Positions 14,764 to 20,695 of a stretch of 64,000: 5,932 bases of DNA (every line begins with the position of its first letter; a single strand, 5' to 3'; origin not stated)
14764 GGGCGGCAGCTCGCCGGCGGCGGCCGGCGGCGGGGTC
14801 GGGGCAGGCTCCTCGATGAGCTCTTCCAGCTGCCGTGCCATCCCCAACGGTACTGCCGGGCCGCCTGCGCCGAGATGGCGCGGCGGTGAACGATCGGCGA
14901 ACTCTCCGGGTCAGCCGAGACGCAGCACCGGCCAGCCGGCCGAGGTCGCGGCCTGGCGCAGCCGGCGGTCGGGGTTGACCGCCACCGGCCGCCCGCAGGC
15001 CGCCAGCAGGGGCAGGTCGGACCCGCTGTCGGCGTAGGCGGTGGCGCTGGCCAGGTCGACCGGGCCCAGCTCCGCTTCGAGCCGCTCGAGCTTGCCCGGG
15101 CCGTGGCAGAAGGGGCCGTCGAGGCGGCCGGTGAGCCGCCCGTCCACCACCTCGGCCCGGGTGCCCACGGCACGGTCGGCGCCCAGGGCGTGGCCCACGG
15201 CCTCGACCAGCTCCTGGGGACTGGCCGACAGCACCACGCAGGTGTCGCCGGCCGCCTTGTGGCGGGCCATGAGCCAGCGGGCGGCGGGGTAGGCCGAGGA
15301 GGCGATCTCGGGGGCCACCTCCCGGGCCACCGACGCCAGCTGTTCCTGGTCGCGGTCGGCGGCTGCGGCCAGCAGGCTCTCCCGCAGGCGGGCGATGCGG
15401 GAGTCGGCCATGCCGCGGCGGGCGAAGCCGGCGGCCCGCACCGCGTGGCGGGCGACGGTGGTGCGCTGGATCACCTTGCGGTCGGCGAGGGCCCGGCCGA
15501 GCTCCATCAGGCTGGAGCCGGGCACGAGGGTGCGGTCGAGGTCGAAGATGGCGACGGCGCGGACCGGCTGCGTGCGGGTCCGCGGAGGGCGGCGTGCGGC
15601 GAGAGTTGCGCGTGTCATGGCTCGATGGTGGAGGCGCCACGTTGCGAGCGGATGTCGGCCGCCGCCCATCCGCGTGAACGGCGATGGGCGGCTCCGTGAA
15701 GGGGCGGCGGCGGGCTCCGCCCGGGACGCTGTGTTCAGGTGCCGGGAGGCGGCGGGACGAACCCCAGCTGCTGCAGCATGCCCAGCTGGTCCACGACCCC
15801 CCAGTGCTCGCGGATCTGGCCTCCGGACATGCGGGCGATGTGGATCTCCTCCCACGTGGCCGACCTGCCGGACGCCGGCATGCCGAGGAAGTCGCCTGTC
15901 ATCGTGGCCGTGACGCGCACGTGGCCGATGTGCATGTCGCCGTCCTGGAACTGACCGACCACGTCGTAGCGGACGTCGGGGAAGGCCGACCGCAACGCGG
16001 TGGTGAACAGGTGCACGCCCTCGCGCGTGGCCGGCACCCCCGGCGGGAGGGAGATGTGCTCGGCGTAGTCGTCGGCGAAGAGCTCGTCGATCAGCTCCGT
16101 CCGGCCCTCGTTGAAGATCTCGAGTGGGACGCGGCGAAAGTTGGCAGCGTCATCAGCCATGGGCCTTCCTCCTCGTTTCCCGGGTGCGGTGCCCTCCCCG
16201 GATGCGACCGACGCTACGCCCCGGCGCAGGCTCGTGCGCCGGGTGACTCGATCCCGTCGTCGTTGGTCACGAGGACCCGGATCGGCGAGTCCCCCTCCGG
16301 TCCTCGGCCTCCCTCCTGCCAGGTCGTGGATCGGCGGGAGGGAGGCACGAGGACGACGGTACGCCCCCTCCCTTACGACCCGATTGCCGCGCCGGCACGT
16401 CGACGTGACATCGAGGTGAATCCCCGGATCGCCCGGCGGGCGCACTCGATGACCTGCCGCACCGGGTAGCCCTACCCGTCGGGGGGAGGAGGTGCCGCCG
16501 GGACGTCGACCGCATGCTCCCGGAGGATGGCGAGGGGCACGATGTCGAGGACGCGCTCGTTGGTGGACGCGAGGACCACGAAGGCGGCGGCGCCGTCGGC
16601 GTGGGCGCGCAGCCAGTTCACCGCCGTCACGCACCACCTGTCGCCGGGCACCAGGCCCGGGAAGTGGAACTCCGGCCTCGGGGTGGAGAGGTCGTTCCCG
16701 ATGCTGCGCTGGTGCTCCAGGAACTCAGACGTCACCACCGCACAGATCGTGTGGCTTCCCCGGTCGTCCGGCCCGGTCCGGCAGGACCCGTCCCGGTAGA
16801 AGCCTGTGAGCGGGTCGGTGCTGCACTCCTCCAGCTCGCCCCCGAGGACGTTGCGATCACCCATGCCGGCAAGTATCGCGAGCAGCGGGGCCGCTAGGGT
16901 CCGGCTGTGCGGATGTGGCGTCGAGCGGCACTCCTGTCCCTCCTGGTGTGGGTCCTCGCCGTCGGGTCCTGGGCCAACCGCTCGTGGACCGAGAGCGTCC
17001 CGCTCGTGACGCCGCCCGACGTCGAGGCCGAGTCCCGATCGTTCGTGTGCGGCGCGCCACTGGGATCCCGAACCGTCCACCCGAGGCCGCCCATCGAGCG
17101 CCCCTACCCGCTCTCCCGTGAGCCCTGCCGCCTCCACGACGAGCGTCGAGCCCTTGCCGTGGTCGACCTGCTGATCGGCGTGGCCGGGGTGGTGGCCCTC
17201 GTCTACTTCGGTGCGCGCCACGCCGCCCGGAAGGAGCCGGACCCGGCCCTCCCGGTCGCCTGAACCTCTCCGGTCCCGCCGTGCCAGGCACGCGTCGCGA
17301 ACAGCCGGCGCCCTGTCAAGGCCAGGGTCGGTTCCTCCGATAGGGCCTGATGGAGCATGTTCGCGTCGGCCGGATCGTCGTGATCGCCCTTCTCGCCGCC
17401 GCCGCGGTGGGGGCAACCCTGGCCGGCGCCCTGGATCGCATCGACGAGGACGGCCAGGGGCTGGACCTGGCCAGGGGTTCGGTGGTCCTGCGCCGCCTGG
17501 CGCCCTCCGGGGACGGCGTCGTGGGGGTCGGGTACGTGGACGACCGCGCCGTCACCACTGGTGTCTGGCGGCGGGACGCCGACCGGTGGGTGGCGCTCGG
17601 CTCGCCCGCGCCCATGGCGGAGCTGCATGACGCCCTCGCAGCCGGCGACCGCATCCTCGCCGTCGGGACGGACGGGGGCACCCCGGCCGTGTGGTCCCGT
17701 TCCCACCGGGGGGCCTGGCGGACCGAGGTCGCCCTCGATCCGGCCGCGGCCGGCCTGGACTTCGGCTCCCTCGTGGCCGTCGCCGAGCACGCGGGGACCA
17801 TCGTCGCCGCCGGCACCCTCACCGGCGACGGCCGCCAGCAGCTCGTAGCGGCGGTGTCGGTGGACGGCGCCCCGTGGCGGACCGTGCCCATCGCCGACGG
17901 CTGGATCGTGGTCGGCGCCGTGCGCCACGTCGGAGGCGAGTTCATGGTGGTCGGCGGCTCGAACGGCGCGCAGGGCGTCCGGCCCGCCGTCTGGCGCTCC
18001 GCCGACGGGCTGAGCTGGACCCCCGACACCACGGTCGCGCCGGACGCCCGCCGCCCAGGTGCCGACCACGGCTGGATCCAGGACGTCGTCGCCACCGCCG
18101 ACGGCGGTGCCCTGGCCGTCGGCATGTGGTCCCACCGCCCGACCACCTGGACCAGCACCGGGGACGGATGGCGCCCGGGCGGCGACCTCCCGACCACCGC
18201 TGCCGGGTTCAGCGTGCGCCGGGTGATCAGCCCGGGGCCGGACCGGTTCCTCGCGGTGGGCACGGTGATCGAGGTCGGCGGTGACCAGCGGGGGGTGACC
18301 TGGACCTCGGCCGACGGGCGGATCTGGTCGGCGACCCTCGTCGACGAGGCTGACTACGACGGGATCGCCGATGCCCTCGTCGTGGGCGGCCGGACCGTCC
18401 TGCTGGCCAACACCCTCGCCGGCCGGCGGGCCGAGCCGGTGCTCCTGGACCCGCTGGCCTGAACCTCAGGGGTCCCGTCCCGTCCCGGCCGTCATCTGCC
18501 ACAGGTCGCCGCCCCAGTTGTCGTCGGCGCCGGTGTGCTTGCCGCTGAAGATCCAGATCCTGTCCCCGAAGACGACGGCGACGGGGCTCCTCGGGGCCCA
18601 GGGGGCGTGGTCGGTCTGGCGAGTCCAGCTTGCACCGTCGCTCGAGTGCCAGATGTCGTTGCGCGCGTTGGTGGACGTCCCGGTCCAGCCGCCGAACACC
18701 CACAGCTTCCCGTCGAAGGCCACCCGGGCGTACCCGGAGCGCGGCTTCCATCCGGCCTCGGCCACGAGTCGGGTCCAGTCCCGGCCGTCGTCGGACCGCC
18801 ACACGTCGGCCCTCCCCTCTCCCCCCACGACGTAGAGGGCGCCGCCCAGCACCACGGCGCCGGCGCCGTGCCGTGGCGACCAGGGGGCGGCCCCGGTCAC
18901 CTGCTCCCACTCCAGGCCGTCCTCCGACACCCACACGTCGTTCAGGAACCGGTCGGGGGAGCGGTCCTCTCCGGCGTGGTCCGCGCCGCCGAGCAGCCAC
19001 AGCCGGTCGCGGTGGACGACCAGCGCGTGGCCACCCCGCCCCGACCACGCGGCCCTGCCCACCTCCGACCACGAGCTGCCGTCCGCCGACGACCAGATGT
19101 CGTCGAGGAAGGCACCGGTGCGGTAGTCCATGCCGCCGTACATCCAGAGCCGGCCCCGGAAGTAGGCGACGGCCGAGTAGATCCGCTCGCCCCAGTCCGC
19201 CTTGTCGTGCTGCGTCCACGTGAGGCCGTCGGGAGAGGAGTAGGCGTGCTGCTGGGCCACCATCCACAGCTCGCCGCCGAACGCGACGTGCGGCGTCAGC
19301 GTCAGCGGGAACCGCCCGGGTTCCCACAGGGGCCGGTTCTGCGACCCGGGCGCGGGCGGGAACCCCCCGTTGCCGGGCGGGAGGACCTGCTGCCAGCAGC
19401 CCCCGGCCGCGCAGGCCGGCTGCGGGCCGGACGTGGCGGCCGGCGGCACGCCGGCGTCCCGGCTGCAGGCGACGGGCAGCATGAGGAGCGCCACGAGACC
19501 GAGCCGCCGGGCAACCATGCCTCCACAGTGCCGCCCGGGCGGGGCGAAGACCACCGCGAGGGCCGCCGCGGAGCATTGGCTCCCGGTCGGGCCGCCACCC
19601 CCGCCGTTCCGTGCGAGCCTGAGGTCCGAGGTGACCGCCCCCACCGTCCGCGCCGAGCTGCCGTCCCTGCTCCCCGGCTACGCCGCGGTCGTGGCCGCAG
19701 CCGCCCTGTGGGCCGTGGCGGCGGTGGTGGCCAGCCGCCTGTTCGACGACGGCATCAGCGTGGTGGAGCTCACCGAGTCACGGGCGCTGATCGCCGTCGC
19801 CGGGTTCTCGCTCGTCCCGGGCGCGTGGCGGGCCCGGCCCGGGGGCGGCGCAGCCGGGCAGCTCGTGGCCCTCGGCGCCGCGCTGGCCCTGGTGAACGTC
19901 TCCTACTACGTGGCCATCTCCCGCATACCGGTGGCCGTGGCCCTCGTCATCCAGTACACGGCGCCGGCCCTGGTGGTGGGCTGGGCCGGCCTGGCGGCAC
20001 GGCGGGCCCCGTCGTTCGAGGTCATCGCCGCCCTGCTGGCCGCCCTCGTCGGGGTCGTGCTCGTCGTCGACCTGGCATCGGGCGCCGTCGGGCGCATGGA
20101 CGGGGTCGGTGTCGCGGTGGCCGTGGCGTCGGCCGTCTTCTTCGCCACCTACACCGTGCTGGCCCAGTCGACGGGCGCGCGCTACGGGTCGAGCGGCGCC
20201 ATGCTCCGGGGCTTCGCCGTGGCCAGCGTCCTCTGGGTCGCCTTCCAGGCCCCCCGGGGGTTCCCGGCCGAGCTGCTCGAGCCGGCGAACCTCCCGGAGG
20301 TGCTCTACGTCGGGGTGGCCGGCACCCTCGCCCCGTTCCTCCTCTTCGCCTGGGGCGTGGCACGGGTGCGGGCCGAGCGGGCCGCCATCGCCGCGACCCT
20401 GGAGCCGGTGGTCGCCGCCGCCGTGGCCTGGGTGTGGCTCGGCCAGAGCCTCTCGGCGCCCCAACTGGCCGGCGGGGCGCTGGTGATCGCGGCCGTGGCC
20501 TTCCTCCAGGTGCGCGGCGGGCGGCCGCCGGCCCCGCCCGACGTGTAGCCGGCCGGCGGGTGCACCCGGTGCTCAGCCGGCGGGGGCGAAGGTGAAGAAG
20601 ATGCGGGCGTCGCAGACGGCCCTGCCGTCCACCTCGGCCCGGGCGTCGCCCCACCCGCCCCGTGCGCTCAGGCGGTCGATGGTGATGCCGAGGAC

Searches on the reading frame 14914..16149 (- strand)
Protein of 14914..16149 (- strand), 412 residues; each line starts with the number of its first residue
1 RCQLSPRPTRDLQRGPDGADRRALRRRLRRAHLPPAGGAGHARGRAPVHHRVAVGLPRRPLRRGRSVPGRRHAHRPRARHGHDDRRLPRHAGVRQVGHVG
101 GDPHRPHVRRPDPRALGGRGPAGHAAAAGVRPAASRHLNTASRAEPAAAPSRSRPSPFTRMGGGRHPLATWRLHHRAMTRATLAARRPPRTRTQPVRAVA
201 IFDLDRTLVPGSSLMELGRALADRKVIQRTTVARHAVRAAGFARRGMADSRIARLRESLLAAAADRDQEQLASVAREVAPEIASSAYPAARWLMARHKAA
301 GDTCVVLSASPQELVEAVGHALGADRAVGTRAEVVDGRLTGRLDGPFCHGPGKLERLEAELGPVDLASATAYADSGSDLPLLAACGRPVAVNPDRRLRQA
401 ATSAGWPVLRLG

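Call 32: search_protein_families(library=pfam, proteins=[window:14914-16149:-], max_evalue=0.00001)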
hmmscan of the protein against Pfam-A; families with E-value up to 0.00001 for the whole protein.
window:14914-16149:- (412 aa): 1 family
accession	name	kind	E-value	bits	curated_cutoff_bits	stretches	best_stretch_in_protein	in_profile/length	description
PF12710.13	HAD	-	5.8e-36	125.1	27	1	200-382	1-188/189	haloacid dehalogenase-like hydrolase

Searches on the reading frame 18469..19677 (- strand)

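Call 32: search_protein_families(library=pfam, proteins=[window:18469-19677:-], max_evalue=0.00001)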
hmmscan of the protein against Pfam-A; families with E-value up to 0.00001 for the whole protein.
window:18469-19677:- (403 aa): 8 families
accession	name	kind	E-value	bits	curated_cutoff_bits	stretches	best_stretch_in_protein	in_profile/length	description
PF24681.1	Kelch_KLHDC2_KLHL20_DRC7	-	1.8e-17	63.9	50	2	165-289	51-175/221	KLHDC2/KLHL20/DRC7 Kelch-repeats domain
PF01344.31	Kelch_1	-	3.2e-15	55.8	20.1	0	268-286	1-19/46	Kelch motif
PF13964.12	Kelch_6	-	1.2e-13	50.9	25.3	0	312-351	1-40/50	Kelch motif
PF24981.1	Beta-prop_ATRN-LZTR1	-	1.5e-09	38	50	0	177-261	1-83/289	Attractin/LZTR1 beta-propeller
PF13418.12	Kelch_4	-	3.4e-07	30.5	21.6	0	213-263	1-46/49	Galactose oxidase, central domain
PF24996.1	NANM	-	7.1e-07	28.8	45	0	298-381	40-126/350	N-acetylneuraminate epimerase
PF07646.21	Kelch_2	-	1.3e-06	28.5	21.3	0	268-299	1-39/48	Kelch motif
PF19755.4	DUF6242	-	2.4e-06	28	29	0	253-351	126-217/217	Domain of unknown function (DUF6242)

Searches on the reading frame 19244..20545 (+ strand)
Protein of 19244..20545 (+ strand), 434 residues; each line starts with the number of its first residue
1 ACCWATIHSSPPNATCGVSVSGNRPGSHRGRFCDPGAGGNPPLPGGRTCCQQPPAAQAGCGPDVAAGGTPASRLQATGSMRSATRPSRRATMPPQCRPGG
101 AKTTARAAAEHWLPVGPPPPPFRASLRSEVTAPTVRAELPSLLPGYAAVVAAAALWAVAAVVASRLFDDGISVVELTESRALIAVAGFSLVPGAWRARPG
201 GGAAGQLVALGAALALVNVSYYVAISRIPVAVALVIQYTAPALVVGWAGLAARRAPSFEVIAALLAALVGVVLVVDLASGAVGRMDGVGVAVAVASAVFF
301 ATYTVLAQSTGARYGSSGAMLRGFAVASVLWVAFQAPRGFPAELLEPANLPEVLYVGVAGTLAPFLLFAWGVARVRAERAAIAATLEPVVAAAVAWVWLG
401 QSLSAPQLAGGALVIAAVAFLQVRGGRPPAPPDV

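Call 32: search_protein_families(library=pfam, proteins=[window:19244-20545:+], max_evalue=0.00001)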
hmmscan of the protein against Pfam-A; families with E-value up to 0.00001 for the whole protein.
window:19244-20545:+ (434 aa): 1 family
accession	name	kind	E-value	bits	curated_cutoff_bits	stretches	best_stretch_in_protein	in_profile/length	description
PF00892.27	EamA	-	1.7e-28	100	28.2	2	289-421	3-133/135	EamA-like transporter family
